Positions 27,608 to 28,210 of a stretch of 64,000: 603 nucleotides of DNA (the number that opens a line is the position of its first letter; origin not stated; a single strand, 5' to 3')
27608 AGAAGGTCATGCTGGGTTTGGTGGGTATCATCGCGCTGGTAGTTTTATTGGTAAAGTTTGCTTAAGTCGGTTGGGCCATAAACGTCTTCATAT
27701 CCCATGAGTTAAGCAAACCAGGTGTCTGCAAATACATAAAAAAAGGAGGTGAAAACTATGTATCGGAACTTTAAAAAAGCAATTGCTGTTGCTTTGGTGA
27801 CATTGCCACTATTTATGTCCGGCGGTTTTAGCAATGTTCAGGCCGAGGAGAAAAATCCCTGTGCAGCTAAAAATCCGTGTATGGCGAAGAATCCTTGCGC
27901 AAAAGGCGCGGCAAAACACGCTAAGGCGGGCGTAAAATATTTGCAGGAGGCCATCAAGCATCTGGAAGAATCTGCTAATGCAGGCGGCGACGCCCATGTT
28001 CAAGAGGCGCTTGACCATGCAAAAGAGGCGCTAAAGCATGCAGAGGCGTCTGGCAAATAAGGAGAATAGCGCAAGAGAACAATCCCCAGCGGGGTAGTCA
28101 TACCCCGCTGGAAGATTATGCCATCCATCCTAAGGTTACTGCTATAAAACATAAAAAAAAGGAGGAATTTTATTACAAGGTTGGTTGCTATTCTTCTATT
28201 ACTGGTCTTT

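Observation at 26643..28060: Secreted KNPC-cysteine-repeat proteins (cytochrome c and SmbP-like) plus two Cys-rich mini-ORFs: candidate undescribed periplasmic soft-metal module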

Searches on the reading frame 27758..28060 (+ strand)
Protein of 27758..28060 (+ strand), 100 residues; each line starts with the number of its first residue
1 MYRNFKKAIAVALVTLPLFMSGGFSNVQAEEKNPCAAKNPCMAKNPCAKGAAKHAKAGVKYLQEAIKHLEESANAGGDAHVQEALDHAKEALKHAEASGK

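Call 5: search_protein_families(library=pfam, proteins=[window:27758-28060:+], max_evalue=0.1)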
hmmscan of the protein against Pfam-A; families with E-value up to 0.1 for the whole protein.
window:27758-28060:+ (100 aa): 2 families
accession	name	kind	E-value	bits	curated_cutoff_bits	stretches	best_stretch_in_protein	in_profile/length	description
PF16785.10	SMBP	-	0.00064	20.3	29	1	53-97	58-110/111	Small metal-binding protein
PF13519.12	VWA_2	-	0.059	14.4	27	1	58-96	58-93/107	von Willebrand factor type A domain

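Call 6: search_protein_families(library=ncbifam, proteins=[window:27758-28060:+], max_evalue=0.1)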
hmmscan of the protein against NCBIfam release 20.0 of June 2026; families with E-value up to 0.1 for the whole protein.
window:27758-28060:+ (100 aa): 0 families

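Call 34: find_homologous_proteins(query=window:27758-28060:+, max_evalue=0.001)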
Query window:27758-28060:+ (100 aa): 4 proteins with E <= 0.001 among 8 candidates.
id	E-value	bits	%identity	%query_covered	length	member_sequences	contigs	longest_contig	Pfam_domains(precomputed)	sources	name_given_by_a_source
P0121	2.6e-32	128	76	82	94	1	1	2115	-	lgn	-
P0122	1.2e-27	114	70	82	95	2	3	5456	PF16785.11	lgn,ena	-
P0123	2.4e-25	106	65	96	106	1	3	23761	PF16785.11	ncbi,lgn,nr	ncbi:MAG: hypothetical protein HY266_00975 [Deltaproteobacteria bacterium]|nr:hypothetical protein [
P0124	7.0e-24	102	53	100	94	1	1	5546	PF16785.11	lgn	-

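Call 36: find_encoding_contigs(protein=P0123, flank=10000, max_places=2)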
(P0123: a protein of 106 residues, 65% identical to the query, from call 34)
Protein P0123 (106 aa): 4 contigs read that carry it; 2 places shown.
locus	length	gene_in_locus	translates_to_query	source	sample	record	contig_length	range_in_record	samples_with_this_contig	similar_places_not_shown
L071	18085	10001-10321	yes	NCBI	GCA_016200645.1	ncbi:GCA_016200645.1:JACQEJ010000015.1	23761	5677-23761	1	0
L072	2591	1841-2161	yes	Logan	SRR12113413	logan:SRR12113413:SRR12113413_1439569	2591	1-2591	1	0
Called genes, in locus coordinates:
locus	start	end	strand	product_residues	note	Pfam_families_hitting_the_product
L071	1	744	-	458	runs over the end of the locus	PF25919:BSH_CusB, PF25869:3HB_CusB (weak), PF25954:Beta-barrel_RND_2, PF25967:RND-MFP_C, PF25975:CzcB_C, PF25989:YknX_C (weak)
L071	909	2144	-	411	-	PF02321:OEP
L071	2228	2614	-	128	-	-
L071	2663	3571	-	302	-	PF05569:Peptidase_M56, PF01435:Peptidase_M48 (weak)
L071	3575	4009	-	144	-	PF03965:Penicillinase_R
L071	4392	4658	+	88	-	-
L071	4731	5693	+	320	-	PF00892:EamA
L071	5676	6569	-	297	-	PF00126:HTH_1, PF03466:LysR_substrate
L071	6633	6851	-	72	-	-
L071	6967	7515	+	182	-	PF01965:DJ-1_PfpI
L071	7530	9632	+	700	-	PF22745:Nlig-Ia, PF01653:DNA_ligase_aden, PF03120:OB_DNA_ligase, PF03119:DNA_ligase_ZBD (weak), PF12826:HHH_2, PF14520:HHH_5 (weak), PF00533:BRCT, PF12738:PTCB-BRCT (weak)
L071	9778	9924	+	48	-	PF02810:SEC-C (weak)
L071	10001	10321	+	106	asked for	PF16785:SMBP (weak)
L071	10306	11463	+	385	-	PF22113:Mtrc-MtrF_II-IV_dom (weak), PF13435:Cytochrome_C554 (faint), PF22113:Mtrc-MtrF_II-IV_dom (weak)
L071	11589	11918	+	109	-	PF25213:HVO_A0261_N (weak), PF12840:HTH_20, PF13545:HTH_Crp_2 (weak), PF25212:HVO_A0114 (weak), PF01022:HTH_5, PF08279:HTH_11 (weak), PF12802:MarR_2 (weak), PF01978:TrmB, +2 more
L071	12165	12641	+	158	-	PF05425:CopD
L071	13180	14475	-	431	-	PF00709:Adenylsucc_synt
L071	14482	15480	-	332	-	PF13393:tRNA-synt_His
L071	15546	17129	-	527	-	PF00389:2-Hacid_dh, PF02826:2-Hacid_dh_C, PF19304:PGDH_inter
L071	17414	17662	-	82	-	-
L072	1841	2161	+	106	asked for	PF16785:SMBP (weak)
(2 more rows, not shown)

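Call 81: search_solved_structures(query=A5, max_evalue=10, show_alignments=2)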
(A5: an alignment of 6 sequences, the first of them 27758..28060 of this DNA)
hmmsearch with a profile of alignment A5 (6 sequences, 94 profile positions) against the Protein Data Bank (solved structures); distinct sequences matched with E-value up to 10: 21.
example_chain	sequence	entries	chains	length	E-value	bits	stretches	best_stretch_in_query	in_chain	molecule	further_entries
3u8v_A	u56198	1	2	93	1.4e-10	44.4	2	55-92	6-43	Metal-binding protein smbP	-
4hb1_A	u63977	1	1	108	5e-05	26.6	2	63-93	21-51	DHP1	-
5cwp_A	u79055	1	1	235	0.011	19.1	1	36-92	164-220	Designed helical repeat protein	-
1y4c_A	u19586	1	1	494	0.047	17.1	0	64-93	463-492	Maltose binding protein fused with designed helical protein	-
7ext_Q3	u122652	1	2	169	0.19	15.1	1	50-85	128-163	Allophycocyanin subunit beta-18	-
6w2r_A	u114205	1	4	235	0.29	14.5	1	38-92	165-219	Junction 19 DHR54-DHR79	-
8e1e_A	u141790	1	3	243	0.3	14.5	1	53-90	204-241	SG122_C3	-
8g4k_A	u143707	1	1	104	0.34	14.3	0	56-91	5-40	5HCS_TGFBR2_1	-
9k8a_A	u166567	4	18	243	0.38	14.2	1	49-89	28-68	Cage-t32-Zn1-HEHE-34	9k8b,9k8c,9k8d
8s2f_AAA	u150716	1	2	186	0.51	13.8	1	52-90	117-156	Lipoprotein, putative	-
2ftu_A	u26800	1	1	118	0.55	13.7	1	53-92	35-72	Alpha-2-macroglobulin receptor-associated protein, domain 3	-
3go8_A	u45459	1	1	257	0.55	13.7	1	13-75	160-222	Formamidopyrimidine-DNA glycosylase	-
8s2p_AAA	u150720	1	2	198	0.66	13.4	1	52-90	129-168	Lipoprotein, putative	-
8fit_A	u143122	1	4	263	0.71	13.3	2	53-91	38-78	cs074A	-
7udm_A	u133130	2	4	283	1.1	12.7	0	65-92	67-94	Designed helical repeat protein (DHR) RPB_PLP1_R6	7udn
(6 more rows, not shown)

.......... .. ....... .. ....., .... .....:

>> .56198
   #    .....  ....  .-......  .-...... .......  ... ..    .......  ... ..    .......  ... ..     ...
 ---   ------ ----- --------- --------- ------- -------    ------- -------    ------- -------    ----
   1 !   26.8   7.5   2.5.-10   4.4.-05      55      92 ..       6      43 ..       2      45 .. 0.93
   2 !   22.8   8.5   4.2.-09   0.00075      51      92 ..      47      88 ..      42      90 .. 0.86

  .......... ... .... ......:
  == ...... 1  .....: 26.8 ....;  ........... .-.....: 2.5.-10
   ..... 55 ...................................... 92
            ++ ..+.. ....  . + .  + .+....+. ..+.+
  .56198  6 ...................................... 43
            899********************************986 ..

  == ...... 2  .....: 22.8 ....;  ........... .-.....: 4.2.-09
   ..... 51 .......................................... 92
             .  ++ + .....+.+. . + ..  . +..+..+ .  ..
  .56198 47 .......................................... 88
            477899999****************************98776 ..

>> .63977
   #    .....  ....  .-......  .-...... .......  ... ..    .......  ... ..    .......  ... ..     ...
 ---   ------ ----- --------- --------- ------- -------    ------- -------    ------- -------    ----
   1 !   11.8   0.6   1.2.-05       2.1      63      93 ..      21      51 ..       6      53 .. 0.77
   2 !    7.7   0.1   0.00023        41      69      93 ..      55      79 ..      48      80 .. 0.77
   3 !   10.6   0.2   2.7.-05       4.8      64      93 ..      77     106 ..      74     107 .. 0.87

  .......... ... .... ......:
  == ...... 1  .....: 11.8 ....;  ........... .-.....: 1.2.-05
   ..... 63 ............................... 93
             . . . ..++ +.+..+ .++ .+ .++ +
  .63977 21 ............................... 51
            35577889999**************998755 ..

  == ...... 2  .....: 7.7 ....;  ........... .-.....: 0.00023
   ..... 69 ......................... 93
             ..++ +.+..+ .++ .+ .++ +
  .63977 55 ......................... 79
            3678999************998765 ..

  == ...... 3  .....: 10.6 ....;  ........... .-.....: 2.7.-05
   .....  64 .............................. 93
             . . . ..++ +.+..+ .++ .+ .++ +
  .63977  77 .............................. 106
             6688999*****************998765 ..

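Call 108: predict_structure(alignment_id=A7)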
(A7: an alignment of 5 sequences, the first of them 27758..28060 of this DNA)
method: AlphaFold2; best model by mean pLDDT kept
length: 100 residues; sequences in the alignment: 5
mean_pLDDT: 66.5   pTM: 0.42
mean pLDDT of the five models: 66.5, 65.7, 65.4, 64.7, 61.3
residues with pLDDT >= 90: 21; 70-90: 21; 50-70: 28; < 50: 30
segments of 3 or more residues with pLDDT < 50: 2-4, 20-45
pLDDT, mean of each block of 10 residues (from residue 1): 53 53 43 44 52 73 90 89 91 77
secondary structure, 60 per line:
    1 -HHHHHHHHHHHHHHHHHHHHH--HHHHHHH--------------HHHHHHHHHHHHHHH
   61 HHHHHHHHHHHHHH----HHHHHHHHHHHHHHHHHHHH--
elements in order: H2-22 H25-31 H46-74 H79-98

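Call 111: fold_search(model_id=the predicted structure, library=pdb)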
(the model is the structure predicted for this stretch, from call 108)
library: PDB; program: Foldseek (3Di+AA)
matches with E <= 10: 113; with E <= 0.001: 0
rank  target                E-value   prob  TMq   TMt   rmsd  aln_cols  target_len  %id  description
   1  8wtc_D                7.0e-01  0.66  0.44  0.44   8.4        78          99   17  Crystal structure of McsB kinase domain complexed with McsA. (released 2024-05-08)
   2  1u7j_MODEL_1_A        1.7e+00  0.82  0.43  0.82   1.4        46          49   20  Solution structure of a diiron protein model (released 2005-03-01)
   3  5xu0_C                1.9e+00  0.60  0.48  0.23   2.7        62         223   24  Structure of the membrane fusion protein Spr0693 from Streptococcus pneumoniae R6 (released 2018-01-24)
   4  7kae_A                2.5e+00  0.20  0.34  0.51   4.5        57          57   21  Rop protein variant with a buried tryptophan (released 2021-10-13)
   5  8fit_A                2.7e+00  0.63  0.45  0.20   1.4        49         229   33  Multi-state design of two-state switchable hinge proteins (released 2023-08-16)
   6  8wtc_B                2.7e+00  0.09  0.27  0.27   9.9        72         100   18  Crystal structure of McsB kinase domain complexed with McsA. (released 2024-05-08)
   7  8wtb_B                2.9e+00  0.28  0.45  0.45   9.4        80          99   18  Crystal structure of McsA/McsB complex truncated by chymotrypsin (released 2024-05-08)
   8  9dxh_A                2.9e+00  0.08  0.32  0.08  19.4       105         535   15  attPmm and attBmm bound serine integrase complex in the pre-rotation state (released 2026-01-21)
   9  2ijj_C                3.1e+00  0.16  0.33  0.51   4.5        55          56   18  Crystal structure analysis of ColE1 ROM mutant F14Y (released 2007-10-16)
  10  2ijj_B                3.1e+00  0.15  0.32  0.50   4.7        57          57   18  Crystal structure analysis of ColE1 ROM mutant F14Y (released 2007-10-16)
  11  1y47_A                3.3e+00  0.66  0.41  0.86   1.0        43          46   21  Structural studies of designed alpha-helical hairpins (released 2005-03-22)
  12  7kae_B                3.3e+00  0.25  0.39  0.61   2.6        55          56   22  Rop protein variant with a buried tryptophan (released 2021-10-13)
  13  23as_0                3.3e+00  0.11  0.32  0.09  11.9        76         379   17  Structure of Arabidopsis SNX1 (Class l, 7-fold) (released 2026-03-18)
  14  7tal                  3.3e+00  0.08  0.26  0.16   9.0        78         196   13  LOV2-DARPIN fusion : D4_deltaDARP (released 2023-07-05)
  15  5xu0_B                3.8e+00  0.35  0.47  0.22   2.9        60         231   25  Structure of the membrane fusion protein Spr0693 from Streptococcus pneumoniae R6 (released 2018-01-24)
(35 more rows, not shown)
